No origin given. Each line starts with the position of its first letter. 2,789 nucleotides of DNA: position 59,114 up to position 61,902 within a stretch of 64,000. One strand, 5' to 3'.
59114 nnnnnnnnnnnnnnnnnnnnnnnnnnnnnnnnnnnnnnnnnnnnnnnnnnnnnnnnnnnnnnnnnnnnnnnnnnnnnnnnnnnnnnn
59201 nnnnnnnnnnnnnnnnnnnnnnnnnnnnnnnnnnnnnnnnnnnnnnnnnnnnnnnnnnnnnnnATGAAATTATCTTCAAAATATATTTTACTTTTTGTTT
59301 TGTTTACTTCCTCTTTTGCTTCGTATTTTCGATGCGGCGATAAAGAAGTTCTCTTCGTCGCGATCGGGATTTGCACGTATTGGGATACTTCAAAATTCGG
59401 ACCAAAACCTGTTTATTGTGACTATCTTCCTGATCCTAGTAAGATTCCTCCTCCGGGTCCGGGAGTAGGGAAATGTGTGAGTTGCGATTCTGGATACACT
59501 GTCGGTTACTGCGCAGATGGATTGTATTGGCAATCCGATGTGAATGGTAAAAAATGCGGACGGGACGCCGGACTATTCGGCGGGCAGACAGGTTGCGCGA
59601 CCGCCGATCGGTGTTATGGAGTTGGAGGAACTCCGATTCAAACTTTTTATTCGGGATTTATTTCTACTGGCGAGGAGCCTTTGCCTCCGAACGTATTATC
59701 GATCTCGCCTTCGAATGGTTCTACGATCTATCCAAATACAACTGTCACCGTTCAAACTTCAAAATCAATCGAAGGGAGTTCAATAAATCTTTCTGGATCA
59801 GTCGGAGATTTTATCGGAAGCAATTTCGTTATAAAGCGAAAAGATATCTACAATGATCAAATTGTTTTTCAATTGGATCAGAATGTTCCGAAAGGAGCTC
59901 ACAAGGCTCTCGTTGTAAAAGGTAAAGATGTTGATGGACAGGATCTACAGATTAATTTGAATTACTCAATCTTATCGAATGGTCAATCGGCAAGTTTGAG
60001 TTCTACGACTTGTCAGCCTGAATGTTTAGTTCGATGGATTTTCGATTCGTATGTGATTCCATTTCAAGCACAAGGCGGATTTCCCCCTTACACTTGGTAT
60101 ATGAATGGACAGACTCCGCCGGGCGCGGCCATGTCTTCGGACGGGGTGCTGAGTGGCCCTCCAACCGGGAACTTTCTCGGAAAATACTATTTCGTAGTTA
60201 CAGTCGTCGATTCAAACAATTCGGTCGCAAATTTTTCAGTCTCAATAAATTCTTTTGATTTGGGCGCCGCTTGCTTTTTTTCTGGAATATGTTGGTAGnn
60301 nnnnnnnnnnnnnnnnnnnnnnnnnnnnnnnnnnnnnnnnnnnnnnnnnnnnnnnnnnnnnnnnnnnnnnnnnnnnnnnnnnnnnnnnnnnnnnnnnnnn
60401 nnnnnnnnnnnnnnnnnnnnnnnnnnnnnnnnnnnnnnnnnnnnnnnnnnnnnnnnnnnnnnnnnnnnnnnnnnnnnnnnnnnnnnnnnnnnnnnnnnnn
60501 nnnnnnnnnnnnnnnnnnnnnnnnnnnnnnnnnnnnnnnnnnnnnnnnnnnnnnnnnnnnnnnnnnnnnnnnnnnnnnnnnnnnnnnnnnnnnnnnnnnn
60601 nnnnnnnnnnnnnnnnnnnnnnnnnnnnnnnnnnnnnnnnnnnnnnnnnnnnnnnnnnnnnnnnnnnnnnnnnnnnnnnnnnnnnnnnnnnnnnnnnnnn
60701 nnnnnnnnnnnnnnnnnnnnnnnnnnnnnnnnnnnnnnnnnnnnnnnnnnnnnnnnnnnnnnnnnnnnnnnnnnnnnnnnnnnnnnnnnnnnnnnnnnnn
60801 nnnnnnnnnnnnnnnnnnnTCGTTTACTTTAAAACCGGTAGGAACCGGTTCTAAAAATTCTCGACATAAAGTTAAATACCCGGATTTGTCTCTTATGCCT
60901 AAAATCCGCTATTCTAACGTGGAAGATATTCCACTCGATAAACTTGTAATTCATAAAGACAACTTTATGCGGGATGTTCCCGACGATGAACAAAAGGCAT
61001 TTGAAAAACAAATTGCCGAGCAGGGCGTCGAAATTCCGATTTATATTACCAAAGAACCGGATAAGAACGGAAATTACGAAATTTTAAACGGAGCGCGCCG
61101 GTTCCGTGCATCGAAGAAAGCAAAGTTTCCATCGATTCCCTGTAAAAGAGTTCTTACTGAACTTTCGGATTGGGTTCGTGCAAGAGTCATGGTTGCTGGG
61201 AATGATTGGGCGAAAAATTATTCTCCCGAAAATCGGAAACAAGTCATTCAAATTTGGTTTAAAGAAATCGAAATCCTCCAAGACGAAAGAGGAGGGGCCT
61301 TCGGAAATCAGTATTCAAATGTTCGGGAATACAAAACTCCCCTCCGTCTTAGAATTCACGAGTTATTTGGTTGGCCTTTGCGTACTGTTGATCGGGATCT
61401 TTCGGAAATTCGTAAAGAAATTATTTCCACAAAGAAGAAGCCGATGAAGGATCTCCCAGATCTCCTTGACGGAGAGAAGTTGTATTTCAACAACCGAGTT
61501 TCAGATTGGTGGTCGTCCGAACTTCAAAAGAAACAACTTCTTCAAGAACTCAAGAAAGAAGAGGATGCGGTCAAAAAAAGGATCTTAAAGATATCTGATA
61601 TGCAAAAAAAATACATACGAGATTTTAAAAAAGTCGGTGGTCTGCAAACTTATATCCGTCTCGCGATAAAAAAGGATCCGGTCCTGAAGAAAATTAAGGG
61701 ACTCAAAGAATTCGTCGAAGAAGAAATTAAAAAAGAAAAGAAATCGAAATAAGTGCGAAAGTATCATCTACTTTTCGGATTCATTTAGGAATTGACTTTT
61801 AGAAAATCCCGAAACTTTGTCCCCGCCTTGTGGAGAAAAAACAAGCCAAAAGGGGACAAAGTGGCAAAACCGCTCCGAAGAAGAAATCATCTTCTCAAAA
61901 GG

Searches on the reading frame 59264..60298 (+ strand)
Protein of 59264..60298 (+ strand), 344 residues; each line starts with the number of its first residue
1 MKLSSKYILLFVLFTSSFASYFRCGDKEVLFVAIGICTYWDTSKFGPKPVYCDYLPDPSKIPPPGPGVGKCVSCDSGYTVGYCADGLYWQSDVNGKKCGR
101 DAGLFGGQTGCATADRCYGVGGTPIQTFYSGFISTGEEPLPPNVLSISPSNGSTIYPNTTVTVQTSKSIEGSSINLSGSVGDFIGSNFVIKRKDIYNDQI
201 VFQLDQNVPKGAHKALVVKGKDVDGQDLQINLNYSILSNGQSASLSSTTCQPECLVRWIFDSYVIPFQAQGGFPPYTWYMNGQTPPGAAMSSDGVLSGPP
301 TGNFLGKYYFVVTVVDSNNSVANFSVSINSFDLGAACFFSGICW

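Call 58: search_protein_families(library=phrogs, proteins=[window:59264-60298:+], max_evalue=0.00001)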
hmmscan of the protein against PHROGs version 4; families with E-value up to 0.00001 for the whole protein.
window:59264-60298:+ (344 aa): 0 families

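Call 70: search_protein_families(library=pfam, proteins=[window:59264-60298:+], max_evalue=0.001)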
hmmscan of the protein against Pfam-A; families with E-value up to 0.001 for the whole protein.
window:59264-60298:+ (344 aa): 2 families
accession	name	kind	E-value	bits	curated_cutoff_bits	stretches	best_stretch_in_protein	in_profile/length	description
PF05345.18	He_PIG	-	9.1e-05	23.3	24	1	262-327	25-94/96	Putative Ig domain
PF13205.12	Big_5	-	0.00029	21.9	23.6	1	141-226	4-93/105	Bacterial Ig-like domain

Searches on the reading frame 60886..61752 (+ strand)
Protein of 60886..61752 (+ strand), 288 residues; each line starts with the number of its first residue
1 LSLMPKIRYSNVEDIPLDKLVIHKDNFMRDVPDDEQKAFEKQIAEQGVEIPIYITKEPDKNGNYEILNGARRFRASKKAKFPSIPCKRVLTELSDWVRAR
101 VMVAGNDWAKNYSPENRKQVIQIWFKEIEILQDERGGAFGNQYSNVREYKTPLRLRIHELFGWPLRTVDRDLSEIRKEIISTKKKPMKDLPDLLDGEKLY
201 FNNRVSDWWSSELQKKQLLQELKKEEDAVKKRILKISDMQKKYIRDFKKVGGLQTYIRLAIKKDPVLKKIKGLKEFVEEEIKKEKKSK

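Call 58: search_protein_families(library=phrogs, proteins=[window:60886-61752:+], max_evalue=0.00001)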
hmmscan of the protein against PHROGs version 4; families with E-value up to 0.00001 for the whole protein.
window:60886-61752:+ (288 aa): 4 families
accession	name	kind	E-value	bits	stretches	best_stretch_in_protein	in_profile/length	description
phrog_4715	-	DNA, RNA and nucleotide metabolism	2.8e-24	86.5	1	5-285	140-408/630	ParB-like partition protein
phrog_3264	-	DNA, RNA and nucleotide metabolism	1.6e-09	38.8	1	9-87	46-120/337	ParB-like partition protein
phrog_6218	-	DNA, RNA and nucleotide metabolism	9e-08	32.7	1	13-106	6-96/506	ParB-like partition protein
phrog_3951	-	unknown function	5.2e-06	27.2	1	9-87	15-94/301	-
